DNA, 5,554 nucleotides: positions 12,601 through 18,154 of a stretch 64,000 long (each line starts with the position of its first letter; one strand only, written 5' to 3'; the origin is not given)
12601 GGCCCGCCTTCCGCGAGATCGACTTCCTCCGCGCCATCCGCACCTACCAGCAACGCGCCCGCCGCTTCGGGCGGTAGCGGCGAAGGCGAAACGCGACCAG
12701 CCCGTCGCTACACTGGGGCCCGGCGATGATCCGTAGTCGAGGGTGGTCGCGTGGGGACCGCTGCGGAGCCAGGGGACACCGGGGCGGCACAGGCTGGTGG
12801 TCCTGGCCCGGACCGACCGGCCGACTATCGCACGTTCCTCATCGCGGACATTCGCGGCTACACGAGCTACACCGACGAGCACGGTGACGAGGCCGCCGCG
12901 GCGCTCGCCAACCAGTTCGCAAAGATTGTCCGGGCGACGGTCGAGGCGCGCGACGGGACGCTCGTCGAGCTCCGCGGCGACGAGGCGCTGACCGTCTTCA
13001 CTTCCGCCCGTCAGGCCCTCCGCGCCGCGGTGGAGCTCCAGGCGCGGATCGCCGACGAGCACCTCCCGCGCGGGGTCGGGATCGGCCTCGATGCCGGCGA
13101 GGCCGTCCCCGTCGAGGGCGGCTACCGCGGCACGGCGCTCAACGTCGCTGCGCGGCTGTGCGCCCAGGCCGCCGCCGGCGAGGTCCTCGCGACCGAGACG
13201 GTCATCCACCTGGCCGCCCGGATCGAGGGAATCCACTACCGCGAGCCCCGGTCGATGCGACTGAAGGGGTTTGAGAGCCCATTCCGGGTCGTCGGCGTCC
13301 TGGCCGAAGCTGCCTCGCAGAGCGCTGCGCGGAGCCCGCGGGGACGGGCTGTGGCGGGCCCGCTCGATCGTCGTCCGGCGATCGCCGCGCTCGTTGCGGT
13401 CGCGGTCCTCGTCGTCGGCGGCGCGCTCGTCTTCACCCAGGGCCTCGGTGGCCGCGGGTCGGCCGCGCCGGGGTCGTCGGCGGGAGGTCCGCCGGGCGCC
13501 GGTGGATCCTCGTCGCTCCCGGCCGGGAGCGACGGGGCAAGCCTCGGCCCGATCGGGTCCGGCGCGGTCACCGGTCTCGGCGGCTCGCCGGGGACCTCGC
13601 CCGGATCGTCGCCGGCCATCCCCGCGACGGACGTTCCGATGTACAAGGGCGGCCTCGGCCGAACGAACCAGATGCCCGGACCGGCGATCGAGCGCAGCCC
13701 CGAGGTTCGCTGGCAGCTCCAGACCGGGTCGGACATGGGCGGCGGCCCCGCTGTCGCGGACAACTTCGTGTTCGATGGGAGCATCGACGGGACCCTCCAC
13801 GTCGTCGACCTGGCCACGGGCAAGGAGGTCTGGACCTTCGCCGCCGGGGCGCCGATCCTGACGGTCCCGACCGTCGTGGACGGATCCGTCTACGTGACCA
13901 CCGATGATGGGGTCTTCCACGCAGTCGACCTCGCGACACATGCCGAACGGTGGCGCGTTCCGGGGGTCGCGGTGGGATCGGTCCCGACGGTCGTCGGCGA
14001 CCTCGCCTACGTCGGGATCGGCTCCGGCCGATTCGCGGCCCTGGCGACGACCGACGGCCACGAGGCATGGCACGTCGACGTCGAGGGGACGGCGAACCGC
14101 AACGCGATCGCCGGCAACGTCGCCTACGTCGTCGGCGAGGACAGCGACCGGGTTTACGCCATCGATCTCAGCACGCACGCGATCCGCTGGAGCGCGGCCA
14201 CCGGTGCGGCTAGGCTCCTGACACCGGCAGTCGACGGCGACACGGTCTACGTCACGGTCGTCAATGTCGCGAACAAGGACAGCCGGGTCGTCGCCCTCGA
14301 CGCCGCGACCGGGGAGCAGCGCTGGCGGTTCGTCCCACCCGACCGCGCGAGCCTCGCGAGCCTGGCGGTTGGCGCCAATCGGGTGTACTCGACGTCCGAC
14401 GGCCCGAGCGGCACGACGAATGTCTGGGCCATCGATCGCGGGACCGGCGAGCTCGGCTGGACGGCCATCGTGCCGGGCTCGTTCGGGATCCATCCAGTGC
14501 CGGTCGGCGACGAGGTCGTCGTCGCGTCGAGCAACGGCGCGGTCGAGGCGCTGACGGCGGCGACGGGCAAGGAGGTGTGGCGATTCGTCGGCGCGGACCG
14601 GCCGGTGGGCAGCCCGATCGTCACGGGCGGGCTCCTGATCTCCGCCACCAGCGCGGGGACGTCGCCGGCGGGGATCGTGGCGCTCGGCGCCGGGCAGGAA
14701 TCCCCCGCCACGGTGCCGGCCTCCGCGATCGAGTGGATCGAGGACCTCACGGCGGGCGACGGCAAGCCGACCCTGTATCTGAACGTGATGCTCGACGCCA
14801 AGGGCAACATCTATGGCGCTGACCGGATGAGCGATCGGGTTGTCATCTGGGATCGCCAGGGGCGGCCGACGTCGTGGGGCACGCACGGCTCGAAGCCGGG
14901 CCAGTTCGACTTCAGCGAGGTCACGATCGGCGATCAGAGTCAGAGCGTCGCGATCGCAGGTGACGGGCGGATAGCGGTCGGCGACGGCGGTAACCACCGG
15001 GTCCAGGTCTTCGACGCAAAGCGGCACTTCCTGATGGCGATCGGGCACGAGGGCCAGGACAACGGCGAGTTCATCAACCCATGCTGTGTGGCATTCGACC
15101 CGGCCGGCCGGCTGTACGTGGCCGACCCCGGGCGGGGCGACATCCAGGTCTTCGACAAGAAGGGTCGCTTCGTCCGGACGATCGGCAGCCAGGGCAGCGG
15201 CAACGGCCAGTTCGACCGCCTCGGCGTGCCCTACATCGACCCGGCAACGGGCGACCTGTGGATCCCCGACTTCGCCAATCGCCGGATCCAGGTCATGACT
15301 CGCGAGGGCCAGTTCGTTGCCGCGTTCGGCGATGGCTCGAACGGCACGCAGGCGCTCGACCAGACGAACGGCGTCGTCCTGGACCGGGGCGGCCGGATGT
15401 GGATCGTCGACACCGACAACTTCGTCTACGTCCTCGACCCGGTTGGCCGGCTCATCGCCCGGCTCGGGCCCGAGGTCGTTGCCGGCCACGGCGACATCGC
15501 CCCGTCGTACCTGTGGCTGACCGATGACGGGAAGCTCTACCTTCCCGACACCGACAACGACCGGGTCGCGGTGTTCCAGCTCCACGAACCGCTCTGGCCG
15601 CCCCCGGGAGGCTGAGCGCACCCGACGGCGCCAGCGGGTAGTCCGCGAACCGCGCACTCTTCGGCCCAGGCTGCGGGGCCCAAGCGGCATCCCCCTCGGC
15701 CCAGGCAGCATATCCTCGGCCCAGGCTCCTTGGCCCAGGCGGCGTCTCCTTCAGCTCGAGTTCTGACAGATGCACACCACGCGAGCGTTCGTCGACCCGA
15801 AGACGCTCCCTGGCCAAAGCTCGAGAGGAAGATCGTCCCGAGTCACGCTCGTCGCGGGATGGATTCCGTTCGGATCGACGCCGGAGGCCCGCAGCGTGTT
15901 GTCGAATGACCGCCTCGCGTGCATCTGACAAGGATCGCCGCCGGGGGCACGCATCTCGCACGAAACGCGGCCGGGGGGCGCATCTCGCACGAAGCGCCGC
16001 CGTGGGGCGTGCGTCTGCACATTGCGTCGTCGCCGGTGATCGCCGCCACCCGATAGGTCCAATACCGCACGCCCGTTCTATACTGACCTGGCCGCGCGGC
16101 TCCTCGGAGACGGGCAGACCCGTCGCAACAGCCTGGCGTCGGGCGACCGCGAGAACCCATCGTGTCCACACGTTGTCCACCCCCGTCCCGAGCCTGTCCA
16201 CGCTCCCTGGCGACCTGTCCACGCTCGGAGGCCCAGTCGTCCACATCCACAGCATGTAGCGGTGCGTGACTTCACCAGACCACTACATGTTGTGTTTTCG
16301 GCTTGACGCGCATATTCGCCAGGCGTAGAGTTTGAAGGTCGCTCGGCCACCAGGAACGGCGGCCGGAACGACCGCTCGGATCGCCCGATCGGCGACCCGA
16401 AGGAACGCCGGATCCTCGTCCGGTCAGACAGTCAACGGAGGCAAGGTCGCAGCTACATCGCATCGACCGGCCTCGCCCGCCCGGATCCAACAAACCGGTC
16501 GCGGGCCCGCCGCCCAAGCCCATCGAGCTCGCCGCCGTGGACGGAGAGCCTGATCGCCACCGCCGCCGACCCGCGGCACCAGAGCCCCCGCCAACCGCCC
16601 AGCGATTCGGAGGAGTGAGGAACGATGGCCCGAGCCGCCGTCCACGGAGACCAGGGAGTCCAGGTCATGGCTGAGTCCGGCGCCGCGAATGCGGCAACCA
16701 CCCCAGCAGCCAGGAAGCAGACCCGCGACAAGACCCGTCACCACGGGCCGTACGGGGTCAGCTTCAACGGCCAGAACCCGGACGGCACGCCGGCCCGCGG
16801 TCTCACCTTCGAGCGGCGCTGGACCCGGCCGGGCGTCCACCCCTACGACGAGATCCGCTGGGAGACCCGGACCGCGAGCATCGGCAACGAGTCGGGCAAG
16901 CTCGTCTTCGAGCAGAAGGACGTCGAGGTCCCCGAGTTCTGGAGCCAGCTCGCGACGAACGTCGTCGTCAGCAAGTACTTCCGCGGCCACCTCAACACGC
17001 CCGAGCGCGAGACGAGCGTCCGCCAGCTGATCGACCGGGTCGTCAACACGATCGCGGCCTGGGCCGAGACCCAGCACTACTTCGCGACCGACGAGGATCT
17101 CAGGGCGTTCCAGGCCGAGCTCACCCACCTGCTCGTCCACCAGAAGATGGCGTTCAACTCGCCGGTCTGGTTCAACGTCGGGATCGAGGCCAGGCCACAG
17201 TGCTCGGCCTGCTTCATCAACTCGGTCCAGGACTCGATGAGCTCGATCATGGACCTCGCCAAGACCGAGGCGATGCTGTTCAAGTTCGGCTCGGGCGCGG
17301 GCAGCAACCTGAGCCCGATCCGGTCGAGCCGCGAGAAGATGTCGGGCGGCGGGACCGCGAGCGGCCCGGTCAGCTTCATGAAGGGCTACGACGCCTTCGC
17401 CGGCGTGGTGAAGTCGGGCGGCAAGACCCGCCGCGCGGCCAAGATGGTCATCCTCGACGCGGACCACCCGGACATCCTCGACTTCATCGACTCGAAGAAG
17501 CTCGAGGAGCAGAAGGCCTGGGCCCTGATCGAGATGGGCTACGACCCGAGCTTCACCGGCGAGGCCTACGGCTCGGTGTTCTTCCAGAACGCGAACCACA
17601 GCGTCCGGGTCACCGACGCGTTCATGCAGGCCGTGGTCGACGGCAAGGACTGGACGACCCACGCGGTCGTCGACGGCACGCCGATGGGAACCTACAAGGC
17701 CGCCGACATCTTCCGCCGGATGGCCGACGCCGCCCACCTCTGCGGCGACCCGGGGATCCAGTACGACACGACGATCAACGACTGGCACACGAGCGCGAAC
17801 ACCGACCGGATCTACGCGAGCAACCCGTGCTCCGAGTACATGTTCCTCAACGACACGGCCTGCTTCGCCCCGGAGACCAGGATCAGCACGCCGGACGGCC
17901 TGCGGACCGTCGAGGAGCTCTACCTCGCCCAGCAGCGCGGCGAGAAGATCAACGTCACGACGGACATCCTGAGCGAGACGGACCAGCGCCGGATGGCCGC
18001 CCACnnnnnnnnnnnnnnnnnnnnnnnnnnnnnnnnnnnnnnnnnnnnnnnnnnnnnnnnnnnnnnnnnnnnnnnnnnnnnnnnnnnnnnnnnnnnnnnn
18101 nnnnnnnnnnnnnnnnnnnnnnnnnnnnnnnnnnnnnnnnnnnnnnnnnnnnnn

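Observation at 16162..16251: Phased, co-oriented array of DnaA-box-like 9-mers immediately upstream of the nrdJ promoter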

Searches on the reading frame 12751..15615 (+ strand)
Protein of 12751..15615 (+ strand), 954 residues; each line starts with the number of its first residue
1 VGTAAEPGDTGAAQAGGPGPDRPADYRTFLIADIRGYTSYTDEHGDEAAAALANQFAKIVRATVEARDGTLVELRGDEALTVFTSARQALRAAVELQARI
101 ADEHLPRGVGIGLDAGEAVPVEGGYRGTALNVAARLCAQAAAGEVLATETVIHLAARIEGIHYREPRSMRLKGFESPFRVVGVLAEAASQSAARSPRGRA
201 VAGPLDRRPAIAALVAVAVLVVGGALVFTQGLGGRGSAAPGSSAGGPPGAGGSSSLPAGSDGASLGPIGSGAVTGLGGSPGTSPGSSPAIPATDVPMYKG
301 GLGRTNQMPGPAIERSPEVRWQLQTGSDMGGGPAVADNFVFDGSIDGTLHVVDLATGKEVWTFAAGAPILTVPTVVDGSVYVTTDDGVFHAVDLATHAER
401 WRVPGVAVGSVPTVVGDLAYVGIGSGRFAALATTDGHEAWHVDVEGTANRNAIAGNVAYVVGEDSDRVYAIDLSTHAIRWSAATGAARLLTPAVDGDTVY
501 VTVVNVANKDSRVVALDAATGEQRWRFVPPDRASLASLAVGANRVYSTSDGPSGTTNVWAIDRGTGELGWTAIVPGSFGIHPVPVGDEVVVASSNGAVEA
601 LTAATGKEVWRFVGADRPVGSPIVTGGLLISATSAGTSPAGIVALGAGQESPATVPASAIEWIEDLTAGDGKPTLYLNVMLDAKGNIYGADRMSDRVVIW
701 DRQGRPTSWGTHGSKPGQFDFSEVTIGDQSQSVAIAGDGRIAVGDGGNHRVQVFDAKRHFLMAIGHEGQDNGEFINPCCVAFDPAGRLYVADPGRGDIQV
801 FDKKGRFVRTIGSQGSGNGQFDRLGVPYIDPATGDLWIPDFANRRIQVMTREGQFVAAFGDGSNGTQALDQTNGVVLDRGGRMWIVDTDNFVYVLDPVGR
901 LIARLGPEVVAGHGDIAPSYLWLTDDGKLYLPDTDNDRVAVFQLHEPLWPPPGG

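Call 6: search_protein_families(library=pfam, proteins=[window:12751-15615:+])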
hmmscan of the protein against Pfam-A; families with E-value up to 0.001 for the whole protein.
window:12751-15615:+ (954 aa): 6 families
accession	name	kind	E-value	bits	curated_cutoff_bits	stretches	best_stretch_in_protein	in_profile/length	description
PF13360.13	PQQ_2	-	1.2e-45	156.4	27.6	3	318-502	14-213/233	Outer membrane protein assembly factor BamB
PF13570.13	Beta-prop_ACSF4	-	3.6e-25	89.5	133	2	408-624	5-221/329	Beta-alanine-activating enzyme, beta-propeller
PF01011.28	PQQ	-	1.5e-15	57.4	26.7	1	491-532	52-88/595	Glucose/ethanol/alcohol dehydrogenase, beta-propeller domain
PF01436.27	NHL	-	5e-10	39.4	20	1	732-754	6-28/28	NHL repeat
PF17170.10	DUF5128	-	1.4e-09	38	22.9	1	786-846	54-114/321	6-bladed beta-propeller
PF25292.1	Beta-prop_CGLA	-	4.8e-06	26.7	26.8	0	587-620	45-77/316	Lambda-carrageenase beta-propeller domain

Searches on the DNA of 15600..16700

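Call 30: search_rna_families(source=window, start=15600, end=16700, threshold=evalue, max_evalue=10)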
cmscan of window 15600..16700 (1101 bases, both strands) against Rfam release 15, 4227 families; matches with E-value up to 10: 4.
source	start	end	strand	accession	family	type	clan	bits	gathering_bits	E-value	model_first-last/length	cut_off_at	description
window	16372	16426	+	RF01665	P13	Gene; sRNA;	-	23.3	70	0.57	1-76/76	no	Pseudomonas sRNA P13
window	16231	16311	+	RF01897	mir-188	Gene; miRNA;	-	20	72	0.58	1-84/84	no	mir-188 microRNA precursor family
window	15659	15706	+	RF03438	mir-1956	Gene; miRNA;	-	18.9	95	1.7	1-65/65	no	mir-1956 microRNA precursor family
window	16329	16428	+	RF02832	Scr5676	Gene; sRNA;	-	15.9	56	3.6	1-130/130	no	Streptomyces RNA 5676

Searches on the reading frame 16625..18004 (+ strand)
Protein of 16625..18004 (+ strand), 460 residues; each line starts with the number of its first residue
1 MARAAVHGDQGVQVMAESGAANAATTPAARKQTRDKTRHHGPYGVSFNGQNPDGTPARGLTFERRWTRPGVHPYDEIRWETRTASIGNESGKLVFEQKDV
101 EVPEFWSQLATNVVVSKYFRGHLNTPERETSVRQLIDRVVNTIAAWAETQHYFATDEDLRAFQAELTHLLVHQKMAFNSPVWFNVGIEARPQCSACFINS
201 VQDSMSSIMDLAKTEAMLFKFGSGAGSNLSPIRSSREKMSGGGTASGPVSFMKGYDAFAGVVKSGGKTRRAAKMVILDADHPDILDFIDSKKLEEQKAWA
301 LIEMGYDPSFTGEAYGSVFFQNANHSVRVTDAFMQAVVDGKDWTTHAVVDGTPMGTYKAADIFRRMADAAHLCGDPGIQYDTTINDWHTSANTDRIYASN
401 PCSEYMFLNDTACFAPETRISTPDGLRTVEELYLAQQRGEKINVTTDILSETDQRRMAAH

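Call 8: find_related_loci(query=window:16625-18004:+, collection=genome_contigs, flank=3000)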
Query window:16625-18004:+ (460 aa) in genome_contigs; peptide patterns used: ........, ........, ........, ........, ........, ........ (x = any residue, [..] = any of these).
600 stretches matched a pattern (row limit reached: there are more); 598 encode a relative of the query (tblastn E <= 1e-3); the best 80 are kept; 80 distinct loci.
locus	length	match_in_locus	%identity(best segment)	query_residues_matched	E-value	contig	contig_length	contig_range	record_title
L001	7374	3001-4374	91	1-460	0e+0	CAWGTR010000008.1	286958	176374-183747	MAG: uncultured Chloroflexia bacterium isolate MFD03975.bin.2.87 genome assembly, contig: contig_1790, whole genome shot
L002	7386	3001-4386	89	1-460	0e+0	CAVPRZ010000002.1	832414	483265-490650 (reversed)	MAG: uncultured Chloroflexia bacterium isolate MFD10007.bin.2.206 genome assembly, contig: contig_12315, whole genome sh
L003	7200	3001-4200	86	1-413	0e+0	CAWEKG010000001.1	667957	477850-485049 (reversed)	MAG: uncultured Chloroflexia bacterium isolate MFD05942.bin.3.126 genome assembly, contig: contig_1175, whole genome sho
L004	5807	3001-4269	83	1-430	0e+0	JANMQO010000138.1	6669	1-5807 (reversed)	MAG: Chloroflexota bacterium isolate OTE_51_metabat_220 OTE_51_k141_36914, whole genome shotgun sequence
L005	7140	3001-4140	90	34-413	0e+0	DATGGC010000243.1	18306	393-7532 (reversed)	MAG TPA_asm: Candidatus Limnocylindrales bacterium isolate SMAG_U9744 k141_215803, whole genome shotgun sequence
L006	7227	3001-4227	84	12-413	0e+0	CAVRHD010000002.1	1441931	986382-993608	MAG: uncultured Chloroflexia bacterium isolate MFD05521.bin.2.56 genome assembly, contig: contig_12267, whole genome sho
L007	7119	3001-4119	89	41-413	0e+0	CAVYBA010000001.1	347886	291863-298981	MAG: uncultured Chloroflexia bacterium isolate MFD04944.bin.2.190 genome assembly, contig: contig_10671, whole genome sh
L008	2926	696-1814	88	41-413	0e+0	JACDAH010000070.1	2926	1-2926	MAG: Chloroflexota bacterium isolate MGR_bin251 SD2897-2912_k127_4228734, whole genome shotgun sequence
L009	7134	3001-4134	87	38-413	0e+0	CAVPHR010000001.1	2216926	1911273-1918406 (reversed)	MAG: uncultured Chloroflexia bacterium isolate MFD10043.bin.2.10 genome assembly, contig: contig_26263, whole genome sho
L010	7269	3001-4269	79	9-413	0e+0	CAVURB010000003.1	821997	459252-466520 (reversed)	MAG: uncultured Chloroflexia bacterium isolate MFD09730.bin.2.23 genome assembly, contig: contig_12777, whole genome sho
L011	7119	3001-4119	87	41-413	0e+0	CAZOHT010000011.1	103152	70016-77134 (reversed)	MAG TPA_asm: uncultured Anaerolineaceae bacterium isolate SRP173033_co1_331 genome assembly, contig: NODE_263_length_103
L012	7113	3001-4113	86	38-413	0e+0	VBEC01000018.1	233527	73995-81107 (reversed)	MAG: Chloroflexi bacterium isolate CF_16 14_1009_16_30cm_scaffold_15, whole genome shotgun sequence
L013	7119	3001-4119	85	41-413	0e+0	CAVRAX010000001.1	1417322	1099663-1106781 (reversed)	MAG: uncultured Chloroflexia bacterium isolate MFD04944.bin.1.71 genome assembly, contig: contig_15953, whole genome sho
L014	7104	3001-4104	87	41-413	0e+0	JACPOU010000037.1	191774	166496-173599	MAG: Chloroflexi bacterium isolate NC_groundwater_609_Pr5_B-0.1um_72_18 alan_book_18_scaffold_358905, whole genome shotg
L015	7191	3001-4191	82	12-413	0e+0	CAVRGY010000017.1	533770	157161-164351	MAG: uncultured Chloroflexia bacterium isolate MFD05442.bin.2.302 genome assembly, contig: contig_7366, whole genome sho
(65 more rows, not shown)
